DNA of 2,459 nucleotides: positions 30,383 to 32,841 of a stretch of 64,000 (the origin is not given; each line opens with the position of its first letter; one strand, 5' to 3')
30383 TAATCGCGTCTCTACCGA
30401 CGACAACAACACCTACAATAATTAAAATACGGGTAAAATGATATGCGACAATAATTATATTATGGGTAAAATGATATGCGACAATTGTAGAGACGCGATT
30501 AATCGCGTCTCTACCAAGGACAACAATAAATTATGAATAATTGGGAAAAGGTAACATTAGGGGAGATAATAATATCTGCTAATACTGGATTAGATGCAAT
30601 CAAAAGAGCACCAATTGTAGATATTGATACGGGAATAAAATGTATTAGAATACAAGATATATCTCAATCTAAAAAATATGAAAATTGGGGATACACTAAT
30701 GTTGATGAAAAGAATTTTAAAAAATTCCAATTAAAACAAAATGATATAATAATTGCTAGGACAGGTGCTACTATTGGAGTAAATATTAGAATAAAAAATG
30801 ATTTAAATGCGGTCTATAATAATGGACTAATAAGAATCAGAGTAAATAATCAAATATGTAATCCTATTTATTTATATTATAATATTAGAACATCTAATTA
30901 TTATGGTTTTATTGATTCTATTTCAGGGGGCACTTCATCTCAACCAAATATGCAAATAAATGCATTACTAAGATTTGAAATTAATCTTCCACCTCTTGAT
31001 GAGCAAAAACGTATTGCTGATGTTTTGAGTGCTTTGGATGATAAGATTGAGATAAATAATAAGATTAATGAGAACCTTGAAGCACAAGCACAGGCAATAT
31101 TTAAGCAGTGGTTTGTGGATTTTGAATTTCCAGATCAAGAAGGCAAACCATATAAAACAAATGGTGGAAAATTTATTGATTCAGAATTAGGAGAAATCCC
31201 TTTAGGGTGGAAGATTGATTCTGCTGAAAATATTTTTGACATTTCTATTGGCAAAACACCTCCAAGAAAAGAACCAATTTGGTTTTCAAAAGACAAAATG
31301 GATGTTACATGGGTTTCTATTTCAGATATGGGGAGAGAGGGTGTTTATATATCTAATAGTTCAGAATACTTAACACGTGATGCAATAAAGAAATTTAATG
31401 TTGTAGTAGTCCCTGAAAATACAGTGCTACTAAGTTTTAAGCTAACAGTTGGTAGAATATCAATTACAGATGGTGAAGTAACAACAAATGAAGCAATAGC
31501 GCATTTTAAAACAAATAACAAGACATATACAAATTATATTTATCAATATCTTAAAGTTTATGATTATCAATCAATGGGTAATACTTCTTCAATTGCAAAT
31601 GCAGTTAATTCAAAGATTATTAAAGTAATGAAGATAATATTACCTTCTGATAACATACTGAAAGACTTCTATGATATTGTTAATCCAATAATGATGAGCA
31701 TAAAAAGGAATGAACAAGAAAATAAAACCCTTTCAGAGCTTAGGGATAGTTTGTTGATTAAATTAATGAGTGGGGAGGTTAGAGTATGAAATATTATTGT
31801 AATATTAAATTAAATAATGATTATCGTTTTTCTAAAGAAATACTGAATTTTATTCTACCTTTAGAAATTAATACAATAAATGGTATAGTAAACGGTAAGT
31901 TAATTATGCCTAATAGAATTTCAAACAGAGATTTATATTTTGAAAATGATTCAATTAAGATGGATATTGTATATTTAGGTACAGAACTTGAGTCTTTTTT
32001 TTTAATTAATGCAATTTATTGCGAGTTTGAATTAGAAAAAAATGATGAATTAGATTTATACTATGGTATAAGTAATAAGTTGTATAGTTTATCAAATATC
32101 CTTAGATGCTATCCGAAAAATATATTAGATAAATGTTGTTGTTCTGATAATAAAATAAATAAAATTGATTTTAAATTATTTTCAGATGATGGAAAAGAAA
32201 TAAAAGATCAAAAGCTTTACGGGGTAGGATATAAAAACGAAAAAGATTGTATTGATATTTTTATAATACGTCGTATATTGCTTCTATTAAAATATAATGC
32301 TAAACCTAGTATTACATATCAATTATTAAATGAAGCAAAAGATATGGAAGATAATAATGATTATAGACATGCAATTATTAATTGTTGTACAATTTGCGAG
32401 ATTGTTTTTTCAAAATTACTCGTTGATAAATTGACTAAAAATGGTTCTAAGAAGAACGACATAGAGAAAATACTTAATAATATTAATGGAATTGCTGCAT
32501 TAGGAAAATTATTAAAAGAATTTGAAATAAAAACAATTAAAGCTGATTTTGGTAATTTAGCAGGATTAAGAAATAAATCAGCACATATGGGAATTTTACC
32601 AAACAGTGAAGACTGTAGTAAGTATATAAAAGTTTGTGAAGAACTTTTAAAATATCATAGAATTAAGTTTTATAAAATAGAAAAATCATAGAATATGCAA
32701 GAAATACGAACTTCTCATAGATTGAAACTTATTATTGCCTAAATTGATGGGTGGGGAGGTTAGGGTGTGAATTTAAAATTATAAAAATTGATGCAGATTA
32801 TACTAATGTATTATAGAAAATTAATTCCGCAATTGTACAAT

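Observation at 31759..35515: Cargo genes are bracketed by relic copies of the hsdS 3' end and the hsdR 5' end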

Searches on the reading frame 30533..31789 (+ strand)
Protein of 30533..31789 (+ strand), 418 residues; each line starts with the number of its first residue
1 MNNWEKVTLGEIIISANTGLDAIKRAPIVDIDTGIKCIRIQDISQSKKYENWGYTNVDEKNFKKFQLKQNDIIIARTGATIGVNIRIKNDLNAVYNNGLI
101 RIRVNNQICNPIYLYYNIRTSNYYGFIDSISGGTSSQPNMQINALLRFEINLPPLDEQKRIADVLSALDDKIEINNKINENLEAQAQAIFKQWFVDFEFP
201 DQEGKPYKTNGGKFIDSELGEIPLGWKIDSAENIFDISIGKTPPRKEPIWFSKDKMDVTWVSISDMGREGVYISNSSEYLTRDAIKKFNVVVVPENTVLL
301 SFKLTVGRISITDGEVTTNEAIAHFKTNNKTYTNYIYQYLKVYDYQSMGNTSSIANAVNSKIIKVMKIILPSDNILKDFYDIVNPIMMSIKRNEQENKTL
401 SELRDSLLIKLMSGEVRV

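Call 3: search_protein_families(library=pfam, proteins=[window:30533-31789:+], max_evalue=0.01)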
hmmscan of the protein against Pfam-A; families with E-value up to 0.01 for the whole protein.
window:30533-31789:+ (418 aa): 1 family
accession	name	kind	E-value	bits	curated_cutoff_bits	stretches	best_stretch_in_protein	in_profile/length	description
PF01420.25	Methylase_S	-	3.6e-30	105.8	22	2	2-183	2-167/168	Type I restriction modification DNA specificity domain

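Call 8: search_protein_families(library=padloc, proteins=[window:30533-31789:+], max_evalue=0.1)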
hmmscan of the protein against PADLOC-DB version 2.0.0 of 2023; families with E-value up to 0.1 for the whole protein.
window:30533-31789:+ (418 aa): 134 families (the best 25 are shown)
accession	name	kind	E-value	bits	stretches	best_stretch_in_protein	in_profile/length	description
PDLC03068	Specificity_I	-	7.6e-96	319.7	1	1-418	1-397/403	Type I specificity subunit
PDLC03099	Specificity_I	-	1.3e-95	319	1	2-417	3-391/405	Type I specificity subunit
PDLC03092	Specificity_I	-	3.6e-85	284.7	1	36-418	33-397/397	Type I specificity subunit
PDLC03130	Specificity_I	-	7.2e-82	274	2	217-417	237-441/442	Type I specificity subunit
PDLC03168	Specificity_I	-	7.7e-77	257.7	2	213-417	242-445/459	Type I specificity subunit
PDLC03164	Specificity_I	-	6.4e-74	247.7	1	32-417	26-395/409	Type I specificity subunit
PDLC03089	Specificity_I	-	1.1e-73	246.9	1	1-418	1-435/446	Type I specificity subunit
PDLC03086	Specificity_I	-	9.2e-69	230.6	2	4-198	3-203/458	Type I specificity subunit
PDLC03154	Specificity_I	-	4e-61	205.7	1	1-418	1-395/406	Type I specificity subunit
PDLC03066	Specificity_I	-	5.3e-61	204.7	1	32-418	44-434/441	Type I specificity subunit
PDLC03019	MTase_I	-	6e-53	178.4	1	55-417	556-924/932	Type I methyltransferase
PDLC03138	Specificity_I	-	1.5e-46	157.5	1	64-416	148-483/485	Type I specificity subunit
PDLC03090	Specificity_I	-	2.4e-41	140.4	1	3-418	21-433/434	Type I specificity subunit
PDLC04137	mad5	-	8.2e-40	135.2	1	3-408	2-390/392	mads_5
PDLC03100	Specificity_I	-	1.1e-39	135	2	129-414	126-390/392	Type I specificity subunit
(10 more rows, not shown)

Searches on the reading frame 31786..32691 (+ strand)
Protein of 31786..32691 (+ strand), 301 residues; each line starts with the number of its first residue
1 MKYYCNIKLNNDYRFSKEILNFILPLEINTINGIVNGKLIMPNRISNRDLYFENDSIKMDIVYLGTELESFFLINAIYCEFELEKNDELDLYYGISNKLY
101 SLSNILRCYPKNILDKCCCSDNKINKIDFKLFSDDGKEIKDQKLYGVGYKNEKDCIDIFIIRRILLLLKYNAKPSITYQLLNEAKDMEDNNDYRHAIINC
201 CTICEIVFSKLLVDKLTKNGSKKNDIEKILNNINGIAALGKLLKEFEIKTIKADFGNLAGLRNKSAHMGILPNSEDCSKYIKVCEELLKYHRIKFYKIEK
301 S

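Call 3: search_protein_families(library=pfam, proteins=[window:31786-32691:+], max_evalue=0.01)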
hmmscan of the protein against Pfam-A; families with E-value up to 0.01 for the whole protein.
window:31786-32691:+ (301 aa): 0 families

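Call 8: search_protein_families(library=padloc, proteins=[window:31786-32691:+], max_evalue=0.1)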
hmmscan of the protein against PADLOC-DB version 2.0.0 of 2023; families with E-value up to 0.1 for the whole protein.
window:31786-32691:+ (301 aa): 0 families

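Call 9: search_protein_families(library=ncbifam, proteins=[window:31786-32691:+], max_evalue=0.1)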
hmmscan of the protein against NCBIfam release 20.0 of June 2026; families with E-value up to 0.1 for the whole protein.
window:31786-32691:+ (301 aa): 0 families

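Call 35: find_homologous_proteins(query=window:31786-32688:+)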
Query window:31786-32688:+ (301 aa): 3 proteins with E <= 0.001 among 3086 candidates.
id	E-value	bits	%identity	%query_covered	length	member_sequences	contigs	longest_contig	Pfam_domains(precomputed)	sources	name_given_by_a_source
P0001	3.9e-193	659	100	100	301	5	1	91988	-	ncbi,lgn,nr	ncbi:MAG: HEPN domain-containing protein [Bacteroidales bacterium]|nr:HEPN domain-containing protein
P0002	3.4e-73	265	50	100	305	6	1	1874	-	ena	-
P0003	1.7e-69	253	48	100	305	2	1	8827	-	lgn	-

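Call 41: find_encoding_contigs(protein=P0003, flank=10000, max_places=3)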
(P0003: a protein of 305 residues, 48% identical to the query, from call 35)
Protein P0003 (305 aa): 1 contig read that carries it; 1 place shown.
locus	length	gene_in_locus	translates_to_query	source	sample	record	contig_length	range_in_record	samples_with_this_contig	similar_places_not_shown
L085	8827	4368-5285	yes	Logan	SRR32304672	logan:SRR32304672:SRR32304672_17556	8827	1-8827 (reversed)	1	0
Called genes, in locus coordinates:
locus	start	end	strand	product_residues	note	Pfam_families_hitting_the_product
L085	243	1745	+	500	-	PF12161:HsdM_N, PF02384:N6_Mtase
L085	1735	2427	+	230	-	PF12686:DUF3800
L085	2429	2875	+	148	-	-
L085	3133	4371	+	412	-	PF01420:Methylase_S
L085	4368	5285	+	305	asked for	-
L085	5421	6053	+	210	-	PF14487:DarT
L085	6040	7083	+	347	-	PF01661:Macro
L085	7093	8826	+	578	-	?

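Call 67: predict_structure(alignment_id=A4)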
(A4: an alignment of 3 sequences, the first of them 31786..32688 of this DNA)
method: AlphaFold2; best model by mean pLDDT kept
length: 301 residues; sequences in the alignment: 3
mean_pLDDT: 56.2   pTM: 0.50
mean pLDDT of the five models: 56.2, 51.1, 49.5, 48.2, 40.5
residues with pLDDT >= 90: 0; 70-90: 55; 50-70: 157; < 50: 89
segments of 3 or more residues with pLDDT < 50: 25-71, 108-125, 142-153, 292-301
pLDDT, mean of each block of 10 residues (from residue 1): 70 54 48 41 30 26 37 60 67 66 53 31 53 75 43 52 57 56 62 72 74 70 68 66 65 64 65 66 65 35 28
secondary structure, 60 per line:
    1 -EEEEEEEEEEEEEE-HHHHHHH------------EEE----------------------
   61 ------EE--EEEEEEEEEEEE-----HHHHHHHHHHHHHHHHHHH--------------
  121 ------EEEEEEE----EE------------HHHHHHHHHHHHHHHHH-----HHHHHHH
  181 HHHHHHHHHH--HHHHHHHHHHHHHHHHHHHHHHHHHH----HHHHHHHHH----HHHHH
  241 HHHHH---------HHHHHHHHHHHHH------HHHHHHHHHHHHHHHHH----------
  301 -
elements in order: E2-15 H17-23 E36-38 E71-82 H88-106 E127-133 H152-168 H174-190 H193-218 H223-231 H236-245 H255-267 H274-290

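Call 75: list_cluster_members(proteins=[P0001, P0002])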
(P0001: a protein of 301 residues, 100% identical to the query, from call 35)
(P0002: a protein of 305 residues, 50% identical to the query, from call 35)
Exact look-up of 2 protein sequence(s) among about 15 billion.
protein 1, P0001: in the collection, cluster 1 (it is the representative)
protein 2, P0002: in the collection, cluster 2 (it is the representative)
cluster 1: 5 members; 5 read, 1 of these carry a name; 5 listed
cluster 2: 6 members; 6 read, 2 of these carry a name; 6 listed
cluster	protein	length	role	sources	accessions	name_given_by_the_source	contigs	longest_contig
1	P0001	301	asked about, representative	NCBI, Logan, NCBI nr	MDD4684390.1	MAG: HEPN domain-containing protein [Bacteroidales bacterium] | HEPN domain-containing protein [Bacteroidales bacterium]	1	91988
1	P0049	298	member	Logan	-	-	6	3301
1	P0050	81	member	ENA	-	-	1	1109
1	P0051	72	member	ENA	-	-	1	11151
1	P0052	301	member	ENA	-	-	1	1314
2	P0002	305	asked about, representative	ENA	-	-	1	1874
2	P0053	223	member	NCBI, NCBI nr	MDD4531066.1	MAG: hypothetical protein PHO80_05980 [Candidatus Gracilibacteria bacterium] | hypothetical protein [Candidatus Gracilibacteria bacterium]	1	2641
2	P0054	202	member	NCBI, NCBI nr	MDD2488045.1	MAG: hypothetical protein PHD62_01090 [Bacteroidales bacterium] | hypothetical protein [Bacteroidales bacterium]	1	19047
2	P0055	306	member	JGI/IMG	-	-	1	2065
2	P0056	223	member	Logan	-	-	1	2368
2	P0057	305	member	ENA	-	-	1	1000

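Call 76: find_encoding_contigs(protein=P0051, flank=10000, max_places=3)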
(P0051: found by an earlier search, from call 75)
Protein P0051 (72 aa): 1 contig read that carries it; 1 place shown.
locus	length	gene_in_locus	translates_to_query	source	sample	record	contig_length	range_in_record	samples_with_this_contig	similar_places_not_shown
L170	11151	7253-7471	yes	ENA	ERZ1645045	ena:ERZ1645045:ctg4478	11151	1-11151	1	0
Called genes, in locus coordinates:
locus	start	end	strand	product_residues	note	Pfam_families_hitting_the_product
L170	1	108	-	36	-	?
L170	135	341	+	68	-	-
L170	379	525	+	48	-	-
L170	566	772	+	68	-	-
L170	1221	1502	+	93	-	-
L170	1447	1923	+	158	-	-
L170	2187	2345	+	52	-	-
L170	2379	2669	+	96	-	-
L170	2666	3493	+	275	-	-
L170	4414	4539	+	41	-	PF12161:HsdM_N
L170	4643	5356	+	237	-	PF12161:HsdM_N (weak), PF02384:N6_Mtase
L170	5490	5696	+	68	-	-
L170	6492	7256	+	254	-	PF01420:Methylase_S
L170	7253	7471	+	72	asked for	-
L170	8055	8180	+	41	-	-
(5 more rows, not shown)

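Call 77: find_encoding_contigs(protein=P0054, flank=10000, max_places=3)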
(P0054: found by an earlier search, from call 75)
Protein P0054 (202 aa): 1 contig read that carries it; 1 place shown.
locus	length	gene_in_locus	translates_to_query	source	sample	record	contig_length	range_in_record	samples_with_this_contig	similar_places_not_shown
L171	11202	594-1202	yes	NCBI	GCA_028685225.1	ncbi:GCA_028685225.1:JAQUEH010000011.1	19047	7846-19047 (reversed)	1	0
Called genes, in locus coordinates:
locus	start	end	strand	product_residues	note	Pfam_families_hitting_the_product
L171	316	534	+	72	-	-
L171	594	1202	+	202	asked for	-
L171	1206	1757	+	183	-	-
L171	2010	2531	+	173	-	PF01797:Y1_Tnp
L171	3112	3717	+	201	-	PF01184:Gpr1_Fun34_YaaH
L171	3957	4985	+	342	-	-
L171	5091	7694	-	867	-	PF09586:YfhO (weak)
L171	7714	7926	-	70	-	-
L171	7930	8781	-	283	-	-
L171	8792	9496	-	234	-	PF08551:DUF1751 (weak), PF01694:Rhomboid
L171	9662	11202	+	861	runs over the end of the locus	PF00521:DNA_topoisoIV, PF03989:DNA_gyraseA_C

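Call 78: find_encoding_contigs(protein=P0049, flank=10000, max_places=6)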
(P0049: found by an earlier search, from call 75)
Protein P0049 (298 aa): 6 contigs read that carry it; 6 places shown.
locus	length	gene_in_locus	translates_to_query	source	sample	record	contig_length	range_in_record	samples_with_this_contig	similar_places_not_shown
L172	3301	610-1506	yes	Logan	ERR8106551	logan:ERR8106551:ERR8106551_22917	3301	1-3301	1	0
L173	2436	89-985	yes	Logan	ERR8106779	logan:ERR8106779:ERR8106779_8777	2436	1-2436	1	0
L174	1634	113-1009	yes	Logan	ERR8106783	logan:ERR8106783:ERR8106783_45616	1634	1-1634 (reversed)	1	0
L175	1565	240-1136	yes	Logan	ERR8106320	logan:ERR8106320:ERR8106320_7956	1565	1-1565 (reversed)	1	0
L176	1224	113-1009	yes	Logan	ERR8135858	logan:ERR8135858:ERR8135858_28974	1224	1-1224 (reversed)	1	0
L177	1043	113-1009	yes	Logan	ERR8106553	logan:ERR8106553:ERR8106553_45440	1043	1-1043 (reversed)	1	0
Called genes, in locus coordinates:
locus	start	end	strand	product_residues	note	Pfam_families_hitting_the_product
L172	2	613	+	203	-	?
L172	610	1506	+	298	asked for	-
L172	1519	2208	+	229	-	-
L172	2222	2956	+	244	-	-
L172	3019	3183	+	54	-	-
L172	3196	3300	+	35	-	?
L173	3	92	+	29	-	?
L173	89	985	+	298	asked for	-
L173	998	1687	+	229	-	-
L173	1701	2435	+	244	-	?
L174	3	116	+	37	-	?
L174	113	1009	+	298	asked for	-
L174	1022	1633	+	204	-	?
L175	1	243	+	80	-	?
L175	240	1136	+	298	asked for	-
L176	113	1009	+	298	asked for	-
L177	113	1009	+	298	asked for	-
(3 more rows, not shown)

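Call 83: search_protein_families(library=pfam, proteins=[L172:2222-2956:+], max_evalue=0.01)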
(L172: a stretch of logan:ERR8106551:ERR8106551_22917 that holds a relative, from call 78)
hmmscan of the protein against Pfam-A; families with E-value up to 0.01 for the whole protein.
L172:2222-2956:+ (244 aa): 0 families

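Call 84: search_protein_families(library=padloc, proteins=[L172:2222-2956:+], max_evalue=0.001)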
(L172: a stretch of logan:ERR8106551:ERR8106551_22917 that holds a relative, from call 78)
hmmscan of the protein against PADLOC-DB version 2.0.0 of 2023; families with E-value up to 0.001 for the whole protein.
L172:2222-2956:+ (244 aa): 0 families
